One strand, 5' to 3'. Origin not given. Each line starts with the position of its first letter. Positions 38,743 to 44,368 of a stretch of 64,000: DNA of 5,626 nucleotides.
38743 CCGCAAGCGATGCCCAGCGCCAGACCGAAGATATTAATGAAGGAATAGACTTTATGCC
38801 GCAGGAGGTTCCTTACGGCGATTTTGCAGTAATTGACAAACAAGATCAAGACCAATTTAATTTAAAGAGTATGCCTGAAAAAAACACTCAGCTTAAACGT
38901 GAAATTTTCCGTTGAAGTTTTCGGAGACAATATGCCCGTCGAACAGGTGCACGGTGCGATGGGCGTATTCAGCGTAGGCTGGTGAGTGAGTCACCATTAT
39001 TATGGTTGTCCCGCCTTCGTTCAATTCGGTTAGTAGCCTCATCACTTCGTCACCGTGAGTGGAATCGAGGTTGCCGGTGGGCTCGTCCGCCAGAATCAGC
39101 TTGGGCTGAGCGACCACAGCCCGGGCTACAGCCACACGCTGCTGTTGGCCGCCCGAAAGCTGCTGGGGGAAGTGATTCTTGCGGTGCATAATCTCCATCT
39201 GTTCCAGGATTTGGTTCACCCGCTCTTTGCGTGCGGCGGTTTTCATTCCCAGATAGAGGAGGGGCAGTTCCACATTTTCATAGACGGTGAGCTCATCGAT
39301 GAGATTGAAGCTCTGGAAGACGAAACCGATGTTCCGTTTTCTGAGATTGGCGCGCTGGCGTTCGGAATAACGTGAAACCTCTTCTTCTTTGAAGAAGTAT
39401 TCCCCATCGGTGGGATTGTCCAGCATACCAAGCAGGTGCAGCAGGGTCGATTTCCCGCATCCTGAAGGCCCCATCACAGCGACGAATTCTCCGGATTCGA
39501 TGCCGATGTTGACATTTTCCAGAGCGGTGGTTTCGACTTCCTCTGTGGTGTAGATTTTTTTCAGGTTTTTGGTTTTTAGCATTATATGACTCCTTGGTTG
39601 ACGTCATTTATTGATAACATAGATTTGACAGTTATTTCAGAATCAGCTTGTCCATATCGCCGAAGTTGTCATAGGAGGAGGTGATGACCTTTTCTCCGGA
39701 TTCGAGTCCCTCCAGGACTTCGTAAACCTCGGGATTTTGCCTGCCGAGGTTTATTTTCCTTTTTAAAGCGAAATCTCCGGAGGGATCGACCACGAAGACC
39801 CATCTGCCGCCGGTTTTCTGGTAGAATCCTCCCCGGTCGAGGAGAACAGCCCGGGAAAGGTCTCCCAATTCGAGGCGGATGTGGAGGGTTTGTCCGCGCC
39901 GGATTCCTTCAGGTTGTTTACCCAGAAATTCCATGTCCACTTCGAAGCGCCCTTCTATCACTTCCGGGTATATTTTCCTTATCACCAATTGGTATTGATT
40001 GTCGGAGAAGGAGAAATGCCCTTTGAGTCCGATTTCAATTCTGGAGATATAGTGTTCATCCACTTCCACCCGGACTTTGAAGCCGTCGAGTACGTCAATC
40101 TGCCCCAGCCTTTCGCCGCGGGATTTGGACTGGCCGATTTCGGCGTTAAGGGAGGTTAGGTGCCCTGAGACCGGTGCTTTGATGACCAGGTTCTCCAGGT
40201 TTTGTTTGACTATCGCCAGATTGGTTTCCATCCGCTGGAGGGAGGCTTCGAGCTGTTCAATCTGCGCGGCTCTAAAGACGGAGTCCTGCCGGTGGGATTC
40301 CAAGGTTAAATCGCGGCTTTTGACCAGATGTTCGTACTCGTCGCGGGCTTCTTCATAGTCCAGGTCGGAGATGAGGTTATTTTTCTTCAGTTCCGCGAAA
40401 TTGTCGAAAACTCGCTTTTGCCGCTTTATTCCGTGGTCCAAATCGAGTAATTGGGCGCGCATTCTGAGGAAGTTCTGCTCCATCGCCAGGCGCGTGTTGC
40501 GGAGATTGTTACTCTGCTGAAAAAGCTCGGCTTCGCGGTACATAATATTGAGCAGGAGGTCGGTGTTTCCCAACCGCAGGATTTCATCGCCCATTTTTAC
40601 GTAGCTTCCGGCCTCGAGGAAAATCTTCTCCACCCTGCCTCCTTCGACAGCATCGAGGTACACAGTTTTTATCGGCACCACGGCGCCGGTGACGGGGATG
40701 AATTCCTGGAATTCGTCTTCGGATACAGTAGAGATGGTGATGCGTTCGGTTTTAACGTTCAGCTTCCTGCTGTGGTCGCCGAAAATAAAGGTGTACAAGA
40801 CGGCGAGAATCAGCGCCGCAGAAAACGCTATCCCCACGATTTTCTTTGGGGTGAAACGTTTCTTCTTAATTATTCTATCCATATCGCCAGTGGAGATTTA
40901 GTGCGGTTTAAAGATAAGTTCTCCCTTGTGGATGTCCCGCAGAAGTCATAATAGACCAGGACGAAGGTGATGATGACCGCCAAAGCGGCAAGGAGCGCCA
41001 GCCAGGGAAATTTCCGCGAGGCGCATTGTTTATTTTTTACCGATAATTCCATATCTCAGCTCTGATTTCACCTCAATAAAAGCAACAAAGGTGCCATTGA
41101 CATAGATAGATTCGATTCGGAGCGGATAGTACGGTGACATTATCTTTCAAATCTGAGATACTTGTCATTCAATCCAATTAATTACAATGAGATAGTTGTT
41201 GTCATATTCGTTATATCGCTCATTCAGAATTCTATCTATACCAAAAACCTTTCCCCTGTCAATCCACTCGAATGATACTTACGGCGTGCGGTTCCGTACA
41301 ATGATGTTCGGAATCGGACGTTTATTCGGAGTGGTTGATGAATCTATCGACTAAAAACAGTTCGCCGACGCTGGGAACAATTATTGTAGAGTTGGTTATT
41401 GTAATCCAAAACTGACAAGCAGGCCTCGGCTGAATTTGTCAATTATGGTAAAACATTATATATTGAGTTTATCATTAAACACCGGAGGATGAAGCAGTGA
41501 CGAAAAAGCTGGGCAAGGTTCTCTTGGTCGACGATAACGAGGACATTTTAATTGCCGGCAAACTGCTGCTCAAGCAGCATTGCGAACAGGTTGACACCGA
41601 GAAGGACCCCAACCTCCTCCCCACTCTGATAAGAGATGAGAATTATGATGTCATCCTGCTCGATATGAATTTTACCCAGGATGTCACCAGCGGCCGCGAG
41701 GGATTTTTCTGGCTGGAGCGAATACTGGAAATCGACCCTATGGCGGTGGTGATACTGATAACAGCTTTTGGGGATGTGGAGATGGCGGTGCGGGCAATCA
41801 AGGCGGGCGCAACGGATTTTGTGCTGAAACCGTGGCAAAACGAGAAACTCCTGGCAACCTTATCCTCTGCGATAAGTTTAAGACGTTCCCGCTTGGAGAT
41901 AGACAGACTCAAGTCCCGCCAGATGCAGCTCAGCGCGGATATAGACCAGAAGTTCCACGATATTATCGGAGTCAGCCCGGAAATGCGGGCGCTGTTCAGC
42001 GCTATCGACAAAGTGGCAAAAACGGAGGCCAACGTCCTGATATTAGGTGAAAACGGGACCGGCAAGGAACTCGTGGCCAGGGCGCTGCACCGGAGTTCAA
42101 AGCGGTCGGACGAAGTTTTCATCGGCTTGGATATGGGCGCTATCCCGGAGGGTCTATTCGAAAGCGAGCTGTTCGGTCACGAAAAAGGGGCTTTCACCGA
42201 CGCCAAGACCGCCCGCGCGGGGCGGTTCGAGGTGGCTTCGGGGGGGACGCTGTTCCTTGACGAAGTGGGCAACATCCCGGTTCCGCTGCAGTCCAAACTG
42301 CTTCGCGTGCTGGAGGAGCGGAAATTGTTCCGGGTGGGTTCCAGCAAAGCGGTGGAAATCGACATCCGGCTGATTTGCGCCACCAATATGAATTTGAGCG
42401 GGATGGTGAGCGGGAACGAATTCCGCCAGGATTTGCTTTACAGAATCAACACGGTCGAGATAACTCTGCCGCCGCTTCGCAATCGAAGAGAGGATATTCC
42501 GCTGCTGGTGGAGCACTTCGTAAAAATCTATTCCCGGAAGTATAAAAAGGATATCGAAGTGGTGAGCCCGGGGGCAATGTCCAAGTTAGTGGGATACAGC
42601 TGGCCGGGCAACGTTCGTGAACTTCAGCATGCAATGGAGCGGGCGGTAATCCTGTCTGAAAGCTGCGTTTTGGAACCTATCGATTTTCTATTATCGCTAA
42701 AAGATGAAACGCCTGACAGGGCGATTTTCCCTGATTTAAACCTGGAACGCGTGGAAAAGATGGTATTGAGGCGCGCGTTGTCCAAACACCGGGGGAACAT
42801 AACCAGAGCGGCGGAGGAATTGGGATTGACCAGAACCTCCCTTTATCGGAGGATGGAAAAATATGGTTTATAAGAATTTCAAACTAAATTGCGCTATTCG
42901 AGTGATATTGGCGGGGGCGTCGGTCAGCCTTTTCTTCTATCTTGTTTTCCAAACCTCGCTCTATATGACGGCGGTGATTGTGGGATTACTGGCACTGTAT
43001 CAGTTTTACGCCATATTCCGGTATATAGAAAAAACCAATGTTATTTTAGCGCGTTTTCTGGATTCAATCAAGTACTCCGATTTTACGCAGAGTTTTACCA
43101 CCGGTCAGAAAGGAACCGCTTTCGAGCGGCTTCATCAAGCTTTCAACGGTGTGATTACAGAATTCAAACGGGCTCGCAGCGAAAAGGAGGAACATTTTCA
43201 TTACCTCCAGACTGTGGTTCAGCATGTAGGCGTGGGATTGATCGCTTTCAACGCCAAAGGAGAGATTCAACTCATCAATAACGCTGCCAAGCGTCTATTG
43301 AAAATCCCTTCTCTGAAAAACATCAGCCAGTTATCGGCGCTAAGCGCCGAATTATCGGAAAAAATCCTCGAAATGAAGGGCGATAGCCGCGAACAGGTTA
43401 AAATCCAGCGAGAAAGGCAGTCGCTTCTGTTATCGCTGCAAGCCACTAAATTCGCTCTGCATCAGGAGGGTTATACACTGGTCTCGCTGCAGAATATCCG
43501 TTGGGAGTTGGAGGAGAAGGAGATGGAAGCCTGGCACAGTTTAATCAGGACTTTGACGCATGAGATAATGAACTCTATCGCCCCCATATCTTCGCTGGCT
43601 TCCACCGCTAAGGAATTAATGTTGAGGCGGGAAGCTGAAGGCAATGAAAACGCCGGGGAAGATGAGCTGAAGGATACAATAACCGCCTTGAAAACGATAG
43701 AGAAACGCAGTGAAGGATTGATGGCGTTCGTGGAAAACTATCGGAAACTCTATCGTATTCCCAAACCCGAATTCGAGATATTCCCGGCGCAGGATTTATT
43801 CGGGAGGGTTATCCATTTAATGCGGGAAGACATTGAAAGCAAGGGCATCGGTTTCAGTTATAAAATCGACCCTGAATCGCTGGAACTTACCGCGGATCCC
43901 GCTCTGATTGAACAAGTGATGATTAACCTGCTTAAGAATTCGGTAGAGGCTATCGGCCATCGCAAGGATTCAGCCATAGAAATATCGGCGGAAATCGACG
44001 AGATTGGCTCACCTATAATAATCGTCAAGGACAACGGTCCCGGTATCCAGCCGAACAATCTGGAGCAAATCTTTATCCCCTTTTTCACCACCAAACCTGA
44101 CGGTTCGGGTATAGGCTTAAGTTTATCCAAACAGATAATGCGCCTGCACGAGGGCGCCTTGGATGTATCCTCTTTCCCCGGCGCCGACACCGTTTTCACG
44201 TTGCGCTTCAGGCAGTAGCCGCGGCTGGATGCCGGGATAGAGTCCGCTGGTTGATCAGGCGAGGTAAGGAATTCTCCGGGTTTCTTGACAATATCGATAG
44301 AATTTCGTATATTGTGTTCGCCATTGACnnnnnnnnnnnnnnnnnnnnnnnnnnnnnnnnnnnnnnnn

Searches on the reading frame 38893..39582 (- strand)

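Call 73: search_protein_families(library=pfam, proteins=[window:38893-39582:-], max_evalue=0.0001)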
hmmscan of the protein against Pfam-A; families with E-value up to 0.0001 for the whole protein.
window:38893-39582:- (229 aa): 3 families
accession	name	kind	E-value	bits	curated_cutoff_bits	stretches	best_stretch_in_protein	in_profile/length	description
PF00005.33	ABC_tran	-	5.7e-36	124.6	25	1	21-169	1-136/137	ABC transporter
PF02463.25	SMC_N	-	2.5e-07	30.8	40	1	31-214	24-212/220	RecF/RecN/SMC N terminal domain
PF13304.12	AAA_21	-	4.4e-07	30.7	27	0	140-202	236-301/304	AAA domain, putative AbiEii toxin, Type IV TA system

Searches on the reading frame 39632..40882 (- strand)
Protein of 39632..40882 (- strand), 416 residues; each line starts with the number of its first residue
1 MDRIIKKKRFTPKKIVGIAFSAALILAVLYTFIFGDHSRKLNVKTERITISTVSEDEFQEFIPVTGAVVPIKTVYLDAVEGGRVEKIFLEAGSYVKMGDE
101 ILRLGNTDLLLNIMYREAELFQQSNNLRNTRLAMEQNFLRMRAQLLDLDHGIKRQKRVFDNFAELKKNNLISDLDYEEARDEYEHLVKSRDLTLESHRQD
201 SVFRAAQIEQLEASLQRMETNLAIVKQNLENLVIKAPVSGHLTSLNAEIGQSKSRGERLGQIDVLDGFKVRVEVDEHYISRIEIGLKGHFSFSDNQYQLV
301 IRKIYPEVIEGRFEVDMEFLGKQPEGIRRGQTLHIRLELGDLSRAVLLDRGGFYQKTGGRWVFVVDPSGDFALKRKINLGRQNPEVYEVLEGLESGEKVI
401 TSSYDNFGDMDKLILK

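Call 73: search_protein_families(library=pfam, proteins=[window:39632-40882:-], max_evalue=0.0001)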
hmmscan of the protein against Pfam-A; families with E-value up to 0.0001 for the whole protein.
window:39632-40882:- (416 aa): 2 families
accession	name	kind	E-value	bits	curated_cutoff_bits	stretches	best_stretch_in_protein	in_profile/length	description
PF13437.12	HlyD_3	-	2.7e-12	47.8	22.2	1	233-324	1-96/106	HlyD family secretion protein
PF16576.10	HlyD_D23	-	1.3e-08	34.9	30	1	220-308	97-188/214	Barrel-sandwich domain of CusB or HlyD membrane-fusion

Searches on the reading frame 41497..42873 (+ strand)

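Call 65: search_protein_families(library=pfam, proteins=[window:41497-42873:+], max_evalue=0.00001)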
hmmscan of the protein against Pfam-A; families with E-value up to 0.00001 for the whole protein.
window:41497-42873:+ (458 aa): 7 families
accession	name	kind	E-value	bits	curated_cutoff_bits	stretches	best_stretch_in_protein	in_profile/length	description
PF00158.32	Sigma54_activat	-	2.2e-66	223.1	20.2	1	156-322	1-167/168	Sigma-54 interaction domain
PF25601.1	AAA_lid_14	-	3.4e-24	84.9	27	1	328-406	1-79/87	AAA+ ATPase lid domain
PF14532.12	Sigma54_activ_2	-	1.2e-21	77.9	25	1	157-327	1-138/138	Sigma-54 interaction domain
PF00072.30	Response_reg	-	1.8e-17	64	30.2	1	8-122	1-110/111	Response regulator receiver domain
PF02954.25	HTH_8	-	7.9e-16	57.9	22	1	416-456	2-42/42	Bacterial regulatory protein, Fis family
PF07728.20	AAA_5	-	2.5e-08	34.5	22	1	179-300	1-125/139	AAA domain (dynein-related subfamily)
PF07724.20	AAA_2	-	2.6e-06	28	27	1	176-303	2-130/166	AAA domain (Cdc48 subfamily)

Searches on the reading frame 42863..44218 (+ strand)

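Call 65: search_protein_families(library=pfam, proteins=[window:42863-44218:+], max_evalue=0.00001)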
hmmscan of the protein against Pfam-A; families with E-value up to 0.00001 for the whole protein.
window:42863-44218:+ (451 aa): 1 family
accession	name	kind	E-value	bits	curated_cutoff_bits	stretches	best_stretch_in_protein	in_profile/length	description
PF02518.31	HATPase_c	-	4.7e-21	75.7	26.4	1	345-450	2-108/111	Histidine kinase-, DNA gyrase B-, and HSP90-like ATPase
